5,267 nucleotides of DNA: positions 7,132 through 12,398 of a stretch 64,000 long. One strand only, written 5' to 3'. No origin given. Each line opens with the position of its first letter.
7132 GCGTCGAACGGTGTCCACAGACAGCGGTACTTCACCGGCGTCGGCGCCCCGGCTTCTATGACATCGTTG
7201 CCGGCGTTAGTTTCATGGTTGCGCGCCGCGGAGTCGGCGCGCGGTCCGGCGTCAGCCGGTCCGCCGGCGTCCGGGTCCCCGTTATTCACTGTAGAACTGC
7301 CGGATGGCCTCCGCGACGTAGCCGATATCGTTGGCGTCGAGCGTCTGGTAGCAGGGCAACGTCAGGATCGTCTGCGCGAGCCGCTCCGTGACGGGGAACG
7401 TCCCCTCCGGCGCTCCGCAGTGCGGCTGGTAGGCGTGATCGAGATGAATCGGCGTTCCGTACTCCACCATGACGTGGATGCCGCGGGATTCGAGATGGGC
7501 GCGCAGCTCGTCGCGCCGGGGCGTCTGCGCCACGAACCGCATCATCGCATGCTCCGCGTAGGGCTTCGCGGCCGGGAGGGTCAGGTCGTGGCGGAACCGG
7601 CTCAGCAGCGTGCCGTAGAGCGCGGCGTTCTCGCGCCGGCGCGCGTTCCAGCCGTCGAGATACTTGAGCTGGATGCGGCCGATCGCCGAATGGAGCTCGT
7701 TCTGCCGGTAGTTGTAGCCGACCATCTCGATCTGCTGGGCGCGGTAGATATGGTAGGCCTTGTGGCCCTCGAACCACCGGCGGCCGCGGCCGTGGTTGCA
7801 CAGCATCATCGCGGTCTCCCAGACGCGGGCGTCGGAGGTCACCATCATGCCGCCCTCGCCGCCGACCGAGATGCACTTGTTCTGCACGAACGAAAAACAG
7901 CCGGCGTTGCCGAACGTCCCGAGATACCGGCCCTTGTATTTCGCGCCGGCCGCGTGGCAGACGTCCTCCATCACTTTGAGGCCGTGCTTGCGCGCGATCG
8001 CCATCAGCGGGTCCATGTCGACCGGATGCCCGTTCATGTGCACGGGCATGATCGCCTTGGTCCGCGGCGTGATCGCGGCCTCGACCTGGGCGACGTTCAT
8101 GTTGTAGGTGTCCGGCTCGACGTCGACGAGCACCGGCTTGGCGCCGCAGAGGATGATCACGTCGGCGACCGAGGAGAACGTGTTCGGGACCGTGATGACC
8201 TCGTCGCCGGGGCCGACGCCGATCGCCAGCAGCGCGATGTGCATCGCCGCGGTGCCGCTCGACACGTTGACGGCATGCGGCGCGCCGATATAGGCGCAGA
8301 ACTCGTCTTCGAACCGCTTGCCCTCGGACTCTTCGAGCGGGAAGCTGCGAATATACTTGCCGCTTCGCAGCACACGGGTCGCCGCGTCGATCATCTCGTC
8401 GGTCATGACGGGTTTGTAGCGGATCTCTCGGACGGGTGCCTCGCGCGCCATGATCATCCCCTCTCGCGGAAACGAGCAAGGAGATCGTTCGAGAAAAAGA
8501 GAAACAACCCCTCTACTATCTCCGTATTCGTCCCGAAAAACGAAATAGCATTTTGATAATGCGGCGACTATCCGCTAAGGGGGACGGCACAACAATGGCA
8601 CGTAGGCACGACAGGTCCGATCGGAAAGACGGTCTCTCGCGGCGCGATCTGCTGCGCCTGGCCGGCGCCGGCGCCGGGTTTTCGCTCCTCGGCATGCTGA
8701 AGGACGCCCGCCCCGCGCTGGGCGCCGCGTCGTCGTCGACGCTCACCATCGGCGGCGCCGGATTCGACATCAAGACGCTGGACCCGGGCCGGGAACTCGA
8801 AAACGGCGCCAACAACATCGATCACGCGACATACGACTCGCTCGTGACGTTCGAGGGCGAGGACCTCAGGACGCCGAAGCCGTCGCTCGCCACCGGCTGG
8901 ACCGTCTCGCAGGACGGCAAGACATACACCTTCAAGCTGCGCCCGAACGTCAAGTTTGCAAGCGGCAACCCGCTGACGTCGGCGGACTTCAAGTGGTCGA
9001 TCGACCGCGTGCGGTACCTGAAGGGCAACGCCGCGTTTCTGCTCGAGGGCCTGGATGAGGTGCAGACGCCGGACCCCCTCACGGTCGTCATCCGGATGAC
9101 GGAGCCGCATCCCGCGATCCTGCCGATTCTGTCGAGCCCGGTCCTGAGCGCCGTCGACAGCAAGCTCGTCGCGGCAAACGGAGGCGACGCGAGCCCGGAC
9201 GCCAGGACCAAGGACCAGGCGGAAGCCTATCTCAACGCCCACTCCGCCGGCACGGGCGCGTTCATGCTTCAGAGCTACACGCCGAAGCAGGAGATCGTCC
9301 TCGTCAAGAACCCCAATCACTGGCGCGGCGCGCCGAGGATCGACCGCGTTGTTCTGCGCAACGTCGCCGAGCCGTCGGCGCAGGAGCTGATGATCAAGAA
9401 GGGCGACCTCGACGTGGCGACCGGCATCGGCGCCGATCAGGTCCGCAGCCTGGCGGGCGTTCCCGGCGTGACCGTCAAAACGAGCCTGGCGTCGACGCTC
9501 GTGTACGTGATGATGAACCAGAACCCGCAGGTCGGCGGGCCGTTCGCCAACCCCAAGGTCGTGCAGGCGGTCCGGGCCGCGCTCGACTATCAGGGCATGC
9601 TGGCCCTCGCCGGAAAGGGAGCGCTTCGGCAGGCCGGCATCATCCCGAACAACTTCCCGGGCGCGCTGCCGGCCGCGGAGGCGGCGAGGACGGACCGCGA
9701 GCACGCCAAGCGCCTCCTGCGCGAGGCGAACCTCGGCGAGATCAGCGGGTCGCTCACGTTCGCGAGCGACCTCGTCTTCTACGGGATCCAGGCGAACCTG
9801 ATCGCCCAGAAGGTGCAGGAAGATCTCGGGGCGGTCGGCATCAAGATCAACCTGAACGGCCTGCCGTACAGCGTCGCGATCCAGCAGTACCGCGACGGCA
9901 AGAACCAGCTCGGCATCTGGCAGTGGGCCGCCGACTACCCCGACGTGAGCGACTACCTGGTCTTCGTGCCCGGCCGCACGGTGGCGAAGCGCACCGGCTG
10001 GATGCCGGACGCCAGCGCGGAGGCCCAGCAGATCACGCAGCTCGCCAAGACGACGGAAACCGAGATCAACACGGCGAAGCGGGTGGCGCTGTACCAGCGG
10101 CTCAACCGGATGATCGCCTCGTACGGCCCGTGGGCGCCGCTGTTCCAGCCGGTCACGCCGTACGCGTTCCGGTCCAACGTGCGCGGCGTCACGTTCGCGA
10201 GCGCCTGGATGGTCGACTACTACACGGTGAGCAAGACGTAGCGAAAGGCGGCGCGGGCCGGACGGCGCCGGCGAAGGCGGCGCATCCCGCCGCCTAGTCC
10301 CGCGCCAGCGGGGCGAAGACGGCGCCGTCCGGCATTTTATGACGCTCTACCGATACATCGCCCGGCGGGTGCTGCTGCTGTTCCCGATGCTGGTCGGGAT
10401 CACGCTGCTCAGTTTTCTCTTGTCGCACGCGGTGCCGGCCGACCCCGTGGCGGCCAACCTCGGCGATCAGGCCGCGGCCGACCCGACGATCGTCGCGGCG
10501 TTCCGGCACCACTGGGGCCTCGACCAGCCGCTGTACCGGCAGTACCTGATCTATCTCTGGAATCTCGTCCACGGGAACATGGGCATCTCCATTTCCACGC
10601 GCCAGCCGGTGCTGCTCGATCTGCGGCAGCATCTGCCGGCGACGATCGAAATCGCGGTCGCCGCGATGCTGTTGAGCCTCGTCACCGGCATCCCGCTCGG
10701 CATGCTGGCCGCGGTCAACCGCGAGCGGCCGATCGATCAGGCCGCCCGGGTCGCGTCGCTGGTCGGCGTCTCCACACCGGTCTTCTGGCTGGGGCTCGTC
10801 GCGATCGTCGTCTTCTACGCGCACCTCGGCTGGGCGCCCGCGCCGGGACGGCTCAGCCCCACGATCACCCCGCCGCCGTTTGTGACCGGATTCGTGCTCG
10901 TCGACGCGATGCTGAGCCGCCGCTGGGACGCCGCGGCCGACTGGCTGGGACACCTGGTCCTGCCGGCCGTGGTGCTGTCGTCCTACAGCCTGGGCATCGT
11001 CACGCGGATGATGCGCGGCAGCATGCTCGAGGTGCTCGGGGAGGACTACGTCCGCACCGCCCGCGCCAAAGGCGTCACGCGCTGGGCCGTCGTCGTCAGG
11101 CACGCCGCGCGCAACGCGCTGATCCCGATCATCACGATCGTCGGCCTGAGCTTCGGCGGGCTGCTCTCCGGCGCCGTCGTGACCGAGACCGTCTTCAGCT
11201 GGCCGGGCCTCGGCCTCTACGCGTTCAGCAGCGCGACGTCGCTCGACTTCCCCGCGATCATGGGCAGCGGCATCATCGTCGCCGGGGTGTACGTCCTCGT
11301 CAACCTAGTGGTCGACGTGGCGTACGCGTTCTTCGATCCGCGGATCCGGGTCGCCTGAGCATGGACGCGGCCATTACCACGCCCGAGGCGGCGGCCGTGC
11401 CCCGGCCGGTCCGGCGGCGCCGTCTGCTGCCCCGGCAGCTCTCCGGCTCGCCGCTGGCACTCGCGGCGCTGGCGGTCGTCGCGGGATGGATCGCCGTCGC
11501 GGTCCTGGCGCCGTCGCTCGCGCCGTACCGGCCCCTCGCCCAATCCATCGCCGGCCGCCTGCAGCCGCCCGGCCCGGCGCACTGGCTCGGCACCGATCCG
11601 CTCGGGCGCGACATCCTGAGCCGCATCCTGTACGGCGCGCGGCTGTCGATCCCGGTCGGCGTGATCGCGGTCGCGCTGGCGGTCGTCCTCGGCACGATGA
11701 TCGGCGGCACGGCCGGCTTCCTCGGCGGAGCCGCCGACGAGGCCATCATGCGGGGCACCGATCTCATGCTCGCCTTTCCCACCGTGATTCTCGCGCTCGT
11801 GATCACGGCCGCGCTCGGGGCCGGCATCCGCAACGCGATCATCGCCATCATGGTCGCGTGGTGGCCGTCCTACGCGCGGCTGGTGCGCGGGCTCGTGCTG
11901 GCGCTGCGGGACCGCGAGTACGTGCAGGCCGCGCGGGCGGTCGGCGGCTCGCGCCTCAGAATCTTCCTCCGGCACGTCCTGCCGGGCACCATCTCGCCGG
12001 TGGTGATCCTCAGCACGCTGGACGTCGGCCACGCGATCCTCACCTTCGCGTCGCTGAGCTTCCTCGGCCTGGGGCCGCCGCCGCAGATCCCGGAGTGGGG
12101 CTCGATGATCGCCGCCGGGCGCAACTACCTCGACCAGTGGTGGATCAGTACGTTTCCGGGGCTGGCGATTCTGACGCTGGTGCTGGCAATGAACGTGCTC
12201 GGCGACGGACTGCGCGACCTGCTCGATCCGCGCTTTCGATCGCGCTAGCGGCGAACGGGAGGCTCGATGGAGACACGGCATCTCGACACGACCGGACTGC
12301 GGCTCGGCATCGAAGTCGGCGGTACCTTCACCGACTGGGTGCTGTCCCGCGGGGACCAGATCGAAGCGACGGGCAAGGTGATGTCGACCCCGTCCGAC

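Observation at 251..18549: Accessory island with five DegT-family aminotransferases, an AtzE/AtzG-like amidase pair, an LmbE deacetylase, HyuAB, a cyclic amidohydrolase and an ATPase-less ABC importer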

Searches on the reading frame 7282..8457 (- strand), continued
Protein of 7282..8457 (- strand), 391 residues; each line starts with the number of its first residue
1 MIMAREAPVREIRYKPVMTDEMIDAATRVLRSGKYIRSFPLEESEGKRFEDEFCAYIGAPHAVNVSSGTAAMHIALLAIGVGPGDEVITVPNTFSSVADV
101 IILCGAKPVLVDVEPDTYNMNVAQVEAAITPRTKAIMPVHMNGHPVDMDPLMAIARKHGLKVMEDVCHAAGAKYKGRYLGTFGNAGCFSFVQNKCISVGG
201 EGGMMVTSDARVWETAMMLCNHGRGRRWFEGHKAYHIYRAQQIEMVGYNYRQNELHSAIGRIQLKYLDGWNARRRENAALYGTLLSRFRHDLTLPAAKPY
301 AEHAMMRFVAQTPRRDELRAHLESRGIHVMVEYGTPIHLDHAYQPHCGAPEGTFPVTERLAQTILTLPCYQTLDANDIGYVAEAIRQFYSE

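Call 87: search_protein_families(library=pfam, proteins=[L097:1418-2398:+, L097:17276-18418:+, L105:6901-7902:-, L105:8073-9239:+, L105:17577-18755:+, L119:10460-12139:+, L119:12139-12465:+, L099:13452-14315:+, L097:1030-1521:+], max_evalue=0.0001)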
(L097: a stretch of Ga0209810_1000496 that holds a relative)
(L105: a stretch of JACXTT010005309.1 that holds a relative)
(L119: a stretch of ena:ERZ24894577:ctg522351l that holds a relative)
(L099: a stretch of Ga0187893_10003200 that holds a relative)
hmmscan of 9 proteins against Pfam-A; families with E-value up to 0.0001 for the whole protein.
L097:1418-2398:+ (326 aa): 1 family
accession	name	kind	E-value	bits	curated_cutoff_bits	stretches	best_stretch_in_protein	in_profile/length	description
PF02633.19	Creatininase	-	2.8e-57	194.3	31.3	1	62-302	2-235/238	Creatinine amidohydrolase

L097:17276-18418:+ (380 aa): 1 family
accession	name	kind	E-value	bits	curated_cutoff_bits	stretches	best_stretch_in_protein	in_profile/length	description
PF01041.23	DegT_DnrJ_EryC1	-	2.5e-11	43.9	19.8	1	48-173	48-170/360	DegT/DnrJ/EryC1/StrS aminotransferase family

L105:6901-7902:- (333 aa): 1 family
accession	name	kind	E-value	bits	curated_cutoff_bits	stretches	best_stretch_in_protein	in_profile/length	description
PF24827.1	AstE_AspA_cat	-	4.7e-22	78.9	25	1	46-226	2-185/192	Succinylglutamate desuccinylase/Aspartoacylase catalytic domain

L105:8073-9239:+ (388 aa): 3 families
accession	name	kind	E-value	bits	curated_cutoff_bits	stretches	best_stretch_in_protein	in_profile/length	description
PF00266.25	Aminotran_5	-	5.7e-51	174.1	21.5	1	69-379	46-371/371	Aminotransferase class-V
PF01041.23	DegT_DnrJ_EryC1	-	4.8e-09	36.3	19.8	1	90-200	46-152/360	DegT/DnrJ/EryC1/StrS aminotransferase family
PF22580.2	KYNU_C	-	1.3e-05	25.5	27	1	302-383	5-90/90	Kynureninase C-terminal domain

L105:17577-18755:+ (393 aa): 0 families

L119:10460-12139:+ (559 aa): 0 families

L119:12139-12465:+ (108 aa): 0 families

L099:13452-14315:+ (287 aa): 3 families
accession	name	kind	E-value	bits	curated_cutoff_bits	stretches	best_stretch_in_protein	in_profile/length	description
PF12697.13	Abhydrolase_6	-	3.1e-17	64.4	26.3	1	34-277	1-216/217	Alpha/beta hydrolase family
PF00561.26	Abhydrolase_1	-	1.3e-16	61.4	25.8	1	33-271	2-245/245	alpha/beta hydrolase fold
PF12146.15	Hydrolase_4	-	2.1e-08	34.2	27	1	60-269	31-237/239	Serine aminopeptidase, S33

L097:1030-1521:+ (163 aa): 1 family
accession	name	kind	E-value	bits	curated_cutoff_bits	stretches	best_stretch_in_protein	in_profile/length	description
PF00293.34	NUDIX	-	3.8e-18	66.2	21.1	1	32-147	5-134/134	NUDIX domain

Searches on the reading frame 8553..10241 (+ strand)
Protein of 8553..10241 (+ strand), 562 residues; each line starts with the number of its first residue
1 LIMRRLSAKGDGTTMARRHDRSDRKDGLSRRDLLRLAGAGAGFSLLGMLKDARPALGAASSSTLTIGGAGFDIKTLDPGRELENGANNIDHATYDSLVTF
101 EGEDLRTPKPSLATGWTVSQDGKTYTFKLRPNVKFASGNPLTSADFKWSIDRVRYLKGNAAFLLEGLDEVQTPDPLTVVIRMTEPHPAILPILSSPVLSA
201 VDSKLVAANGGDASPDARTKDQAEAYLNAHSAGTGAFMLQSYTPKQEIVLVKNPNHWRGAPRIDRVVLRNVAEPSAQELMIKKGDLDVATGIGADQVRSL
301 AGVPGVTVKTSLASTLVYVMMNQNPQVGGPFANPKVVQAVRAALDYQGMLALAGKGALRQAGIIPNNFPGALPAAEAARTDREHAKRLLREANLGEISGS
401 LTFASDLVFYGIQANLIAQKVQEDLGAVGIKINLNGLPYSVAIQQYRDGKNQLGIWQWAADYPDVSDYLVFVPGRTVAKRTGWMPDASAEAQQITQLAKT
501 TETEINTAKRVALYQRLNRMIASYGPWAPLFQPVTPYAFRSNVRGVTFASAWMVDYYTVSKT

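Call 6: search_protein_families(library=pfam, proteins=[window:8553-10241:+])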
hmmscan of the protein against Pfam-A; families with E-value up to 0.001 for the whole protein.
window:8553-10241:+ (562 aa): 1 family
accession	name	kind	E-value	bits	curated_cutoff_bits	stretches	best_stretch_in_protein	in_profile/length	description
PF00496.27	SBP_bac_5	-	1e-76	258.9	32.4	1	107-470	1-358/368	Bacterial extracellular solute-binding proteins, family 5 Middle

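Call 23: search_solved_structures(query=window:8553-10241:+, max_evalue=1e-10)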
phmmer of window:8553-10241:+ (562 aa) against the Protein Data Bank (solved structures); distinct sequences matched with E-value up to 1e-10: 51.
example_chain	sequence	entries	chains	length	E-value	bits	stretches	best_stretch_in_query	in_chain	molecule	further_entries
8upi_A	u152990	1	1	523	3e-38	135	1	71-533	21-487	Peptide ABC transporter substrate-binding protein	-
7kz8_A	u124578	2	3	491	5.4e-33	117.6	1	61-537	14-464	Peptide/nickel transport system substrate-binding protein AapF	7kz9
6tfq_A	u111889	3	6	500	1.8e-25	92.8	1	62-539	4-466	ABC transporter substrate-binding protein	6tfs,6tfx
6hlx_A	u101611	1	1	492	2.2e-23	85.9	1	76-548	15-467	AgaA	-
1uqw_A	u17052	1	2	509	5.5e-23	84.6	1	66-545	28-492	PUTATIVE BINDING PROTEIN YLIB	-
6ofq_A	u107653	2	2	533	7.1e-23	84.2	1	68-547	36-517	Heme-binding protein A / AI-2 binding protein A | Heme-binding protein A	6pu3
4oer_A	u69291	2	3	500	8.1e-22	80.8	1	92-549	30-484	NikA protein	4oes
3m8u_A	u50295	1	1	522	1.5e-21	79.9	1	229-531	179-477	Heme-binding protein A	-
5u4o_A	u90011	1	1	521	2e-20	76.2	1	59-519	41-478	ABC transporter substrate-binding protein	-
8ay0_A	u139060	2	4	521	8.5e-20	74.1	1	100-547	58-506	Dipeptide-binding protein DppE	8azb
5f1q_A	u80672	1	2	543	1.6e-19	73.1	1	94-531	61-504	Periplasmic dipeptide transport protein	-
4qfk_H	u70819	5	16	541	5.8e-19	71.3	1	224-549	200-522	ABC transporter periplasmic peptide-binding protein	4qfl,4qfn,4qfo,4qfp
1dpp_A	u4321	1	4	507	1.8e-17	66.4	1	94-526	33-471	DIPEPTIDE BINDING PROTEIN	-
8z1y_F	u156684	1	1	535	1.8e-17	66.4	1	94-526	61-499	Dipeptide-binding protein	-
1dpe_A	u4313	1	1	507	3.2e-17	65.6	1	94-521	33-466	DIPEPTIDE-BINDING PROTEIN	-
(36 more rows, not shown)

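Call 58: search_protein_families(library=ncbifam, proteins=[window:8595-10241:+], max_evalue=1e-10)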
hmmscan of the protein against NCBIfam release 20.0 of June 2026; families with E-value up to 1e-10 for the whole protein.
window:8595-10241:+ (548 aa): 10 families
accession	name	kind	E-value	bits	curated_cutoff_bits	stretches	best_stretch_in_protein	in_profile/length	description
TIGR02294.1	nickel_nikA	equivalog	1.9e-32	112.4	393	1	72-449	28-406/501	nickel ABC transporter substrate-binding protein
NF045468.1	Opp5A_nikA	equivalog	3.1e-26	91.9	600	1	75-532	40-472/488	nickel ABC transporter substrate-binding protein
NF011942.0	PRK15413.1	equivalog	4.9e-26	91.5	594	1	55-424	34-384/512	glutathione ABC transporter substrate-binding protein GsiB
NF011689.0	PRK15109.1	equivalog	1.7e-23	83.1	560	1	80-535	66-526/547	ABC transporter substrate-binding protein SapA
NF043070.1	DppA_dipep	equivalog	1.7e-21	76.4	1005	1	77-510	58-497/535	dipeptide ABC transporter periplasmic-binding protein DppA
NF045467.1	Opp4A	equivalog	7.1e-21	74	650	1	214-379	204-379/556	oligopeptide ABC transporter substrate-binding protein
NF047575.1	opine_bind_CntA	exception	1.8e-20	73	800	1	58-275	46-248/535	staphylopine-dependent metal ABC transporter substrate-binding lipoprotein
NF007287.0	PRK09755.1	equivalog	3.8e-13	49.1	1098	0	58-520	42-505/535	ABC transporter substrate-binding protein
NF011684.0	PRK15104.1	equivalog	1.9e-12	46.7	947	1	53-517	43-509/543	oligopeptide ABC transporter substrate-binding protein OppA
TIGR04028.1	SBP_KPN_01854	hypoth_equivalog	3.4e-11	42.4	468.5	1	95-544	45-505/509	TIGR04028 family ABC transporter substrate-binding protein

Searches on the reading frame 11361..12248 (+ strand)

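Call 6: search_protein_families(library=pfam, proteins=[window:11361-12248:+])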
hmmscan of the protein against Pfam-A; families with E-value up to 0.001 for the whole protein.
window:11361-12248:+ (295 aa): 2 families
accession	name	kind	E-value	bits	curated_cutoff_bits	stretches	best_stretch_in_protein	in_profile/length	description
PF00528.27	BPD_transp_1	-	5.7e-31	108.1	26.4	1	111-293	1-183/184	Binding-protein-dependent transport system inner membrane component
PF12911.12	OppC_N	-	2.8e-06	27.5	23.9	1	25-70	8-53/53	N-terminal TM domain of oligopeptide transport permease C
